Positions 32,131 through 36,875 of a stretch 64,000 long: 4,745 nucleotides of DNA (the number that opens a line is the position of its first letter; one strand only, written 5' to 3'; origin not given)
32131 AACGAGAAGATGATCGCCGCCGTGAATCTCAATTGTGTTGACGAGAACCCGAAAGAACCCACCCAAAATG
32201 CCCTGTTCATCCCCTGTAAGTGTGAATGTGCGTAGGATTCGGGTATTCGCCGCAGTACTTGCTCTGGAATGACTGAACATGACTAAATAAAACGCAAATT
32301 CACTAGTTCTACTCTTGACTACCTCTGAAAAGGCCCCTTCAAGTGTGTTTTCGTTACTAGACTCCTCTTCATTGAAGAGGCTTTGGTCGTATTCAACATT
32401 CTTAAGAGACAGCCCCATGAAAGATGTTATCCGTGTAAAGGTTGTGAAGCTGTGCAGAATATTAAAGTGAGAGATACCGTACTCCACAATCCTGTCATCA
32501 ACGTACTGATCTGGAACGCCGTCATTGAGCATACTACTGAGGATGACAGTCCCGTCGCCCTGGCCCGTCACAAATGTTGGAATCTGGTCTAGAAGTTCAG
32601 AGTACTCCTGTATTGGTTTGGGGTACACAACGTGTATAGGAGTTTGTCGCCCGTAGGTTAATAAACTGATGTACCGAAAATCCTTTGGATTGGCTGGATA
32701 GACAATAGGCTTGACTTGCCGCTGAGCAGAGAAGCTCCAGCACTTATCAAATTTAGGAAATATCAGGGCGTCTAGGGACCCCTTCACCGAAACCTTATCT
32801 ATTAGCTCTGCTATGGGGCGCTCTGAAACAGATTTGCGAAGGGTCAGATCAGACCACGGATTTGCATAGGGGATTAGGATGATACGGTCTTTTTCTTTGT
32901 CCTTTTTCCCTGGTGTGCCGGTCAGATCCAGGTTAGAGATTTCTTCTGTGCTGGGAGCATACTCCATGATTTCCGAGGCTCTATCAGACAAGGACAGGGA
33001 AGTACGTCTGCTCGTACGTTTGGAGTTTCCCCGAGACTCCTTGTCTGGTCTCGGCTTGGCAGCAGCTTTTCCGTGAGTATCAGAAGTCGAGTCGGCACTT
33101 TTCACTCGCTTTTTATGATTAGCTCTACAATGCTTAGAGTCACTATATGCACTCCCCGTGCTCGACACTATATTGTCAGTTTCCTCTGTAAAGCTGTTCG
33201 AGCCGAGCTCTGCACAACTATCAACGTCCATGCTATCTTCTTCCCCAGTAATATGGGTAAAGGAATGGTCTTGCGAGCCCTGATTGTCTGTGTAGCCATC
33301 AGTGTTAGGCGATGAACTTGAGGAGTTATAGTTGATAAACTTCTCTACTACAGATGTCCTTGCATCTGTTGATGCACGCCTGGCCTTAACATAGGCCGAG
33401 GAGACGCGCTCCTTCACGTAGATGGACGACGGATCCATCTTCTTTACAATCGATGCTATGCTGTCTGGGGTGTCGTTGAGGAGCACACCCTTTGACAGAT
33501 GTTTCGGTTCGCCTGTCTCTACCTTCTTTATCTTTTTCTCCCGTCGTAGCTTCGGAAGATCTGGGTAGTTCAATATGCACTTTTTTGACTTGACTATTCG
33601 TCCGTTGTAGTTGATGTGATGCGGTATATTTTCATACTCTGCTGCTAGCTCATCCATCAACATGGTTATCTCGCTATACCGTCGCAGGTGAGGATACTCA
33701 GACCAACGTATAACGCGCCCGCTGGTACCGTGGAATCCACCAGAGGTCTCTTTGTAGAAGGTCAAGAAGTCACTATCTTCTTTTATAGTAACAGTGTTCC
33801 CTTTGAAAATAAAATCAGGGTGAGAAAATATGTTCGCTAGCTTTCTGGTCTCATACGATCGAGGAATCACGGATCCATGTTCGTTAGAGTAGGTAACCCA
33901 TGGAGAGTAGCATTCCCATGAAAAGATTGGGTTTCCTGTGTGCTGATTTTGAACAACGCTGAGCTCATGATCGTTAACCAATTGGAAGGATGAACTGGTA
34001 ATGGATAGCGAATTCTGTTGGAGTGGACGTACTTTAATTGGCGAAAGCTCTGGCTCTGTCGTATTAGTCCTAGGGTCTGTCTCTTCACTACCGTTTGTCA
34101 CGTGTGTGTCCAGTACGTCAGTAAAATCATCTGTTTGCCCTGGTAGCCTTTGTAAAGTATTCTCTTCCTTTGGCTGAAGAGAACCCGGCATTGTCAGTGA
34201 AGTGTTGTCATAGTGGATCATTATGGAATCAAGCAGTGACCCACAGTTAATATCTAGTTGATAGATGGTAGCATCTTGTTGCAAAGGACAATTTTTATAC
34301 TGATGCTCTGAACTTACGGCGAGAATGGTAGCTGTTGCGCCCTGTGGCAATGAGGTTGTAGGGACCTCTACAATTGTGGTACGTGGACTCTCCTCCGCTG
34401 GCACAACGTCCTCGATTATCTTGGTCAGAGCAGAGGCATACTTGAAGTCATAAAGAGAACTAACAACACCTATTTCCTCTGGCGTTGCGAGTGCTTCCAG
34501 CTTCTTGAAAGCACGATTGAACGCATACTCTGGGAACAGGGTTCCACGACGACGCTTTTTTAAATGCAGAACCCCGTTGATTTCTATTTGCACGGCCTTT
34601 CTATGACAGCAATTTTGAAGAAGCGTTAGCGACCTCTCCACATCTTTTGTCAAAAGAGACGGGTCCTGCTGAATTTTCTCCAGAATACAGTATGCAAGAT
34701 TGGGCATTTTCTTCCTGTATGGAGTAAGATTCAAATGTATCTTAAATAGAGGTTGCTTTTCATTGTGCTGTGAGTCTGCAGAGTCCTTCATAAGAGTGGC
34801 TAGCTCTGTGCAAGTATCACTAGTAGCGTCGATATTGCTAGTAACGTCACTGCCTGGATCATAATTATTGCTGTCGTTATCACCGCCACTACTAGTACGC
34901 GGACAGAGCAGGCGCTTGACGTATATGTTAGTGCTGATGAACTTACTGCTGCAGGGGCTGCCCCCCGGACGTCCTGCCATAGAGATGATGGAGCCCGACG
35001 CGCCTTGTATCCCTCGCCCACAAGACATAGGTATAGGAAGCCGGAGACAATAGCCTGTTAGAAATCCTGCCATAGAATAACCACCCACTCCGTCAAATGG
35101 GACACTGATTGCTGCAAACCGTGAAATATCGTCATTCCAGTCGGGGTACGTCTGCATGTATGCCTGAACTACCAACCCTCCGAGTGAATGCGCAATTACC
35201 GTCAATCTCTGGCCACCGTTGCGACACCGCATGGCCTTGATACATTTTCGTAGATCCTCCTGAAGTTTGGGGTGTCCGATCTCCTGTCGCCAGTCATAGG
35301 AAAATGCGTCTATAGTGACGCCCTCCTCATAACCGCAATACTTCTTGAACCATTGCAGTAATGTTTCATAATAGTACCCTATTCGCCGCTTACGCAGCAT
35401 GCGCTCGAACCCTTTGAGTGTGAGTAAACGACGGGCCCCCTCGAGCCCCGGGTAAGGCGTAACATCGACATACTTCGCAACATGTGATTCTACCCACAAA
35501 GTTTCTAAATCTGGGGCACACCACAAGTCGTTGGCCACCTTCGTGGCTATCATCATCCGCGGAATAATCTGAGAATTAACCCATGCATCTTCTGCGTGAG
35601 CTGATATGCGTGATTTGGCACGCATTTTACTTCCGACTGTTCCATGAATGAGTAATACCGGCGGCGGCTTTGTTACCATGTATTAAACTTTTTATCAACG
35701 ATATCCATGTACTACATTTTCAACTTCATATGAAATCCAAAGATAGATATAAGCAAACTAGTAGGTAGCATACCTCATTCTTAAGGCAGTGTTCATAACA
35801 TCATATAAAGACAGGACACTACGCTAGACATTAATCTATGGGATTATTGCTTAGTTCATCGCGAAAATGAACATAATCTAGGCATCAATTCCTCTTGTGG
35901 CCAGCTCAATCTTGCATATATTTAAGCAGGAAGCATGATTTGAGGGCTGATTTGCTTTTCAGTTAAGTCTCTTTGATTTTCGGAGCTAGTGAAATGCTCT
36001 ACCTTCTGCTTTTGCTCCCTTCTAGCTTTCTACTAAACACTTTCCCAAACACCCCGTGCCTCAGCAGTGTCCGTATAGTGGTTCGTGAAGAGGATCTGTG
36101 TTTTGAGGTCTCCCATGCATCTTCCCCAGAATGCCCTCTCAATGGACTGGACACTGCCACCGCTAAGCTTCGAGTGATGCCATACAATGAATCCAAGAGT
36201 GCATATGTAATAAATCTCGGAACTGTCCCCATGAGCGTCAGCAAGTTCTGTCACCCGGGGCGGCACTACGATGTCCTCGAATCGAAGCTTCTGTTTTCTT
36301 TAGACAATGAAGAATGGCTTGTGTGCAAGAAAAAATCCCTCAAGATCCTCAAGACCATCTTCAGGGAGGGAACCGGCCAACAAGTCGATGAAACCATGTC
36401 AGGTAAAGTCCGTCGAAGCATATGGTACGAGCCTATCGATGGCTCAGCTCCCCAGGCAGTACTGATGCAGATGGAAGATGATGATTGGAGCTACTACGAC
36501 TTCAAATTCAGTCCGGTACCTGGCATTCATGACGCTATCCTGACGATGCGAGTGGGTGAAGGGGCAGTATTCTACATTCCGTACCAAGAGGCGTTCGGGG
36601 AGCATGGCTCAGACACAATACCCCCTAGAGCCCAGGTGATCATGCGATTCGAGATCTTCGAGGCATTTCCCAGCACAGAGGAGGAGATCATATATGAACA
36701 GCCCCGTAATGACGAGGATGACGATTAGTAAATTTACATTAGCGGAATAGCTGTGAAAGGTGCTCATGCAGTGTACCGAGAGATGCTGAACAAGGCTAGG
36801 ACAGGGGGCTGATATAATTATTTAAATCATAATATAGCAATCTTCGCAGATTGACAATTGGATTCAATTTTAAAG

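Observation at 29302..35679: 2125-aa mosaic membrane protein: lipase-like head, Cys cluster plus TM, and a Thr-rich beta-solenoid-like tail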

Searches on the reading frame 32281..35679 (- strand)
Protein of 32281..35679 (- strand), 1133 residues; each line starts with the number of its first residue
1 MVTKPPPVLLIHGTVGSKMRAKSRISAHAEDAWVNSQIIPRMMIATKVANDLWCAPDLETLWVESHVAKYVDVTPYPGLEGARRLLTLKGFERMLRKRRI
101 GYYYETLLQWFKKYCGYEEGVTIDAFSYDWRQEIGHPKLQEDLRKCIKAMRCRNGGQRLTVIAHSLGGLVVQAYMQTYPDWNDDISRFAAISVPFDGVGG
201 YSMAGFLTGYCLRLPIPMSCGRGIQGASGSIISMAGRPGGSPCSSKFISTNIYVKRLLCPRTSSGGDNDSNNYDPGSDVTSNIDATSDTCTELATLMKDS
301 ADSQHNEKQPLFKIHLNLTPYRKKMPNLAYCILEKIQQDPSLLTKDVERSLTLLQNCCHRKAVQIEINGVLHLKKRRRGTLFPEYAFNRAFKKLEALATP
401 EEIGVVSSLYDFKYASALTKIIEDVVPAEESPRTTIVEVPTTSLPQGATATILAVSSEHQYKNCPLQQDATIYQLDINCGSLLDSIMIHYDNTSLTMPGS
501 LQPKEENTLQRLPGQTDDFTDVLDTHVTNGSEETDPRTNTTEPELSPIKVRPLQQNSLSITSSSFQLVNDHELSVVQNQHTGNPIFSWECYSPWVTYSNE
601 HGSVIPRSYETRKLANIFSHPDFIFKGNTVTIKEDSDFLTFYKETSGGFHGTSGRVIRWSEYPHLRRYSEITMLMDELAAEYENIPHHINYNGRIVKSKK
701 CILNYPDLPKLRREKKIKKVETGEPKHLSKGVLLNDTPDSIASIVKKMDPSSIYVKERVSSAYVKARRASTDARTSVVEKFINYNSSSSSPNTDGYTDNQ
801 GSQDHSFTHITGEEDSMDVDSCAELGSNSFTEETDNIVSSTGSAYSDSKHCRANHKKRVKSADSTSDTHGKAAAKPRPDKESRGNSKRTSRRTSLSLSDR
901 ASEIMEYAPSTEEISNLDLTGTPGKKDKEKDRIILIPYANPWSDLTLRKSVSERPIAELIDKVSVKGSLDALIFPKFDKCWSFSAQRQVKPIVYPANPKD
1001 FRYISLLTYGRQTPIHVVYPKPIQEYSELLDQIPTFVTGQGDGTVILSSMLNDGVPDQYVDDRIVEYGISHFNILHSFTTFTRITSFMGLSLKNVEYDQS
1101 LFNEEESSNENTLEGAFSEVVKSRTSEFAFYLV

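Call 72: search_solved_structures(query=A6, max_evalue=1, show_alignments=1)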
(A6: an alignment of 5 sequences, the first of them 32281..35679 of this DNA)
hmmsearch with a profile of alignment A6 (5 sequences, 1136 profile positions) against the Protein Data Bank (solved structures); distinct sequences matched with E-value up to 1: 17.
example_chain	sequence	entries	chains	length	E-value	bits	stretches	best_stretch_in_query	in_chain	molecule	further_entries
4x90_A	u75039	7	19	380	6.6e-11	43.8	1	85-219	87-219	Group XV phospholipase A2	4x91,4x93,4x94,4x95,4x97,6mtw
4x92_A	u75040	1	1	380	3.2e-10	41.5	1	85-219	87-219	Group XV phospholipase A2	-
4xx1_A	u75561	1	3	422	4.4e-06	27.8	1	97-221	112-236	Phosphatidylcholine-sterol acyltransferase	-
5txf_A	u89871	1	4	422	4.4e-06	27.8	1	97-221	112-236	Phosphatidylcholine-sterol acyltransferase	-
5bv7_A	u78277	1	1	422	4.4e-06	27.8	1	97-221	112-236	Phosphatidylcholine-sterol acyltransferase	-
4x96_D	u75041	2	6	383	5.2e-06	27.6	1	97-221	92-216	Phosphatidylcholine-sterol acyltransferase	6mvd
4xwg_A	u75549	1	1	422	2.2e-05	25.5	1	97-221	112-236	Phosphatidylcholine-sterol acyltransferase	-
9mxz_B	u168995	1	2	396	2.3e-05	25.4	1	97-221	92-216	Phosphatidylcholine-sterol acyltransferase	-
4bvl_A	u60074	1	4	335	0.095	13.5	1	143-213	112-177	PHB DEPOLYMERASE PHAZ7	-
4bym_A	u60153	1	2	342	0.11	13.3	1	143-213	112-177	PHB DEPOLYMERASE PHAZ7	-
4bvj_A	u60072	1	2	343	0.11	13.3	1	143-213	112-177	PHB DEPOLYMERASE PHAZ7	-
5mlx_A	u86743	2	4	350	0.11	13.2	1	143-213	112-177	PHB depolymerase PhaZ7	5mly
4bvk_A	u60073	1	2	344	0.11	13.2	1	143-213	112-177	PHB DEPOLYMERASE PHAZ7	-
2vtv_A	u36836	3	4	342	0.12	13.1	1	143-213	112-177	PHB depolymerase PhaZ7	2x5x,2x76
4brs_A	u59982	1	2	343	0.12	13.1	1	143-213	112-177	PHB DEPOLYMERASE PHAZ7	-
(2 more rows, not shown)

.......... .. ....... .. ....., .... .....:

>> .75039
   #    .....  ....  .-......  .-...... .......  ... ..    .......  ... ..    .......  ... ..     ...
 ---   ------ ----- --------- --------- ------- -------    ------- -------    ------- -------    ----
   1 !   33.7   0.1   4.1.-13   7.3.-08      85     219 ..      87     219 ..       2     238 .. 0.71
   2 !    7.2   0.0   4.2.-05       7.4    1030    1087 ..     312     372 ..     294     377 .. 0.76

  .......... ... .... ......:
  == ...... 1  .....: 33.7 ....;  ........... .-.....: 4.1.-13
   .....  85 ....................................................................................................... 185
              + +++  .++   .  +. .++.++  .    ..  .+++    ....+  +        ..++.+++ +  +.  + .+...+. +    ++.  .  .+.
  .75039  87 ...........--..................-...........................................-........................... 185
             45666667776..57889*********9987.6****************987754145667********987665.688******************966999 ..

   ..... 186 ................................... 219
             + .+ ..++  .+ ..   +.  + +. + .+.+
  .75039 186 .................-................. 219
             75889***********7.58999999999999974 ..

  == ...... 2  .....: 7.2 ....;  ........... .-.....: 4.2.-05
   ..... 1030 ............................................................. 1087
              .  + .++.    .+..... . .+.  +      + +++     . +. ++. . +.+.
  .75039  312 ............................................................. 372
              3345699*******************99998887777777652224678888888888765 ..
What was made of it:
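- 32725..34977 (-): Insertion of about 750 aa inside the hydrolase fold (residues 235-985). It takes the place of the ~90-aa segment 220-311 of LPLA2. It is partly conserved and partly variable and low-complexity. The two LPLA2-aligned stretches flank it (call 72).
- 32395..32724 (-): LCAT/LPLA2 hydrolase, C-terminal part (residues 986-1095), with GQGDGTV (Asp1042) and ISHFNIL (His1071). The profile aligns to LPLA2 312-372, matching GDGDGTV and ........, with conditional E 4.2e-5 (call 72).
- On LCAT / LPLA2 (PF02450): Profile positions 1030-1087 align with LPLA2 312-372 at conditional E 4.2e-5, matching GqGDGTV to GDGDGTV and SHfnil to EHIEML (call 72). About 800 aa lie between the two aligned halves (call 72).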

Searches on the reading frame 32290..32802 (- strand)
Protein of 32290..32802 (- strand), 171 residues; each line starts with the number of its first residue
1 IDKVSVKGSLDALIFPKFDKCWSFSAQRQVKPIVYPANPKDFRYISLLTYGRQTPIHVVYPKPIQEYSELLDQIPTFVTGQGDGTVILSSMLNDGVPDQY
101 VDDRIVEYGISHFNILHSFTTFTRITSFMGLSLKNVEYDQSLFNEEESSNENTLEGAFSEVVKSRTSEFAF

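Call 18: search_solved_structures(query=window:32290-32802:-, max_evalue=10, show_alignments=3)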
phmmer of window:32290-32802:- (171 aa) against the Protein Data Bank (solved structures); distinct sequences matched with E-value up to 10: 3.
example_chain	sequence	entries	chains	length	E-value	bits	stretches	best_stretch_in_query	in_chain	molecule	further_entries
7twa_A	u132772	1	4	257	0.18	14.7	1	86-143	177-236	4-chloro-allylglycine synthase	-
7tau_A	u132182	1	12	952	0.43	13.5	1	18-145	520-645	Hexon protein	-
3c6a_A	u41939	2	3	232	0.66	12.9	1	41-111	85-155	Terminase large subunit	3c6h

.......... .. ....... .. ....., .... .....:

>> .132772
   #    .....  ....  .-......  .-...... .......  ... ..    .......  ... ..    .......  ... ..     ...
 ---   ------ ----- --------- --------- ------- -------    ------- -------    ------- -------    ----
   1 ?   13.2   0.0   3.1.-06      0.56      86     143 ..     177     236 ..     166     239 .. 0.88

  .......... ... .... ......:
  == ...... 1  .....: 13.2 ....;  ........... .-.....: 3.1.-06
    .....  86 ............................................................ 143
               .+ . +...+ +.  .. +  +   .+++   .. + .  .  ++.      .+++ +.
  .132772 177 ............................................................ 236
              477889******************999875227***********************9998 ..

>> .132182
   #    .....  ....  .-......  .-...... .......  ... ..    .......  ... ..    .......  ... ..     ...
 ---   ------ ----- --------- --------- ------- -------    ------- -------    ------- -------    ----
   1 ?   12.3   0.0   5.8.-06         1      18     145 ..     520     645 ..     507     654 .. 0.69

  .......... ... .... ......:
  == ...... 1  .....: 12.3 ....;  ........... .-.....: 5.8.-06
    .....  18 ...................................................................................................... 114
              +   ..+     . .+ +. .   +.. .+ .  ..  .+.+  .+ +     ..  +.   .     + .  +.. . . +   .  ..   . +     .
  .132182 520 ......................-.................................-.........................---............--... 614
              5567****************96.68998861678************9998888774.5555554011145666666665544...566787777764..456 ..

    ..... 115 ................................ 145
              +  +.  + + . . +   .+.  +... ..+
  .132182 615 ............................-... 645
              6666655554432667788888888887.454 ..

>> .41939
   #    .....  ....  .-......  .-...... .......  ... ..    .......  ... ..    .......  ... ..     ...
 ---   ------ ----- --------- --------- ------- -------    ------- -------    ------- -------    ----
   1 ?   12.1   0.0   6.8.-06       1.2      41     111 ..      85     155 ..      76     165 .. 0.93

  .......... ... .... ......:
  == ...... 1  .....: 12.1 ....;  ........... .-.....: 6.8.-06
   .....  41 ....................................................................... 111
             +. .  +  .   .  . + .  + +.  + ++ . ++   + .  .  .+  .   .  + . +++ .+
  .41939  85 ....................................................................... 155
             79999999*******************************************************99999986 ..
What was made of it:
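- Tried and rejected: The Asp/His segment alone is not significant against the PDB (call 18).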

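Call 19: search_protein_families(library=pfam, proteins=[window:32290-32802:-], max_evalue=10)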
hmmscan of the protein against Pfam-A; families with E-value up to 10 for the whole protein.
window:32290-32802:- (171 aa): 0 families

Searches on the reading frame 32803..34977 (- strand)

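Call 19: search_protein_families(library=pfam, proteins=[window:32803-34977:-], max_evalue=10)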
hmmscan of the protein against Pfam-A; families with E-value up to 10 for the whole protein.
window:32803-34977:- (725 aa): 1 family
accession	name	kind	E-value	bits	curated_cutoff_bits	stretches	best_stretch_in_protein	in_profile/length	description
PF09598.15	Stm1_N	-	4.5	8.6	23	1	619-656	26-63/70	Stm1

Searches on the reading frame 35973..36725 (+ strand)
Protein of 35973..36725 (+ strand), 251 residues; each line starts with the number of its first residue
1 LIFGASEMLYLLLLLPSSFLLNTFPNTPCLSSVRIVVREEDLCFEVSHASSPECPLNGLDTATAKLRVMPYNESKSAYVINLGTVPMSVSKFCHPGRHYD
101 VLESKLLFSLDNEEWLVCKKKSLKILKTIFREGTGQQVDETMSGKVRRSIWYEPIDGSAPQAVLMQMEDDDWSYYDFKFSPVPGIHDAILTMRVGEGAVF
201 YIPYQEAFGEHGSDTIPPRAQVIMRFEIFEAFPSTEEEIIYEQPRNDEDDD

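Call 88: search_protein_families(library=pfam, proteins=[window:35973-36725:+], max_evalue=0.001)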
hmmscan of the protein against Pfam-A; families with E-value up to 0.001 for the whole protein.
window:35973-36725:+ (251 aa): 1 family
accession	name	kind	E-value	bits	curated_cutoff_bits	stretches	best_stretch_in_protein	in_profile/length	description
PF00254.34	FKBP_C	-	8.3e-06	26.5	21.1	1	182-223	45-88/94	FKBP-type peptidyl-prolyl cis-trans isomerase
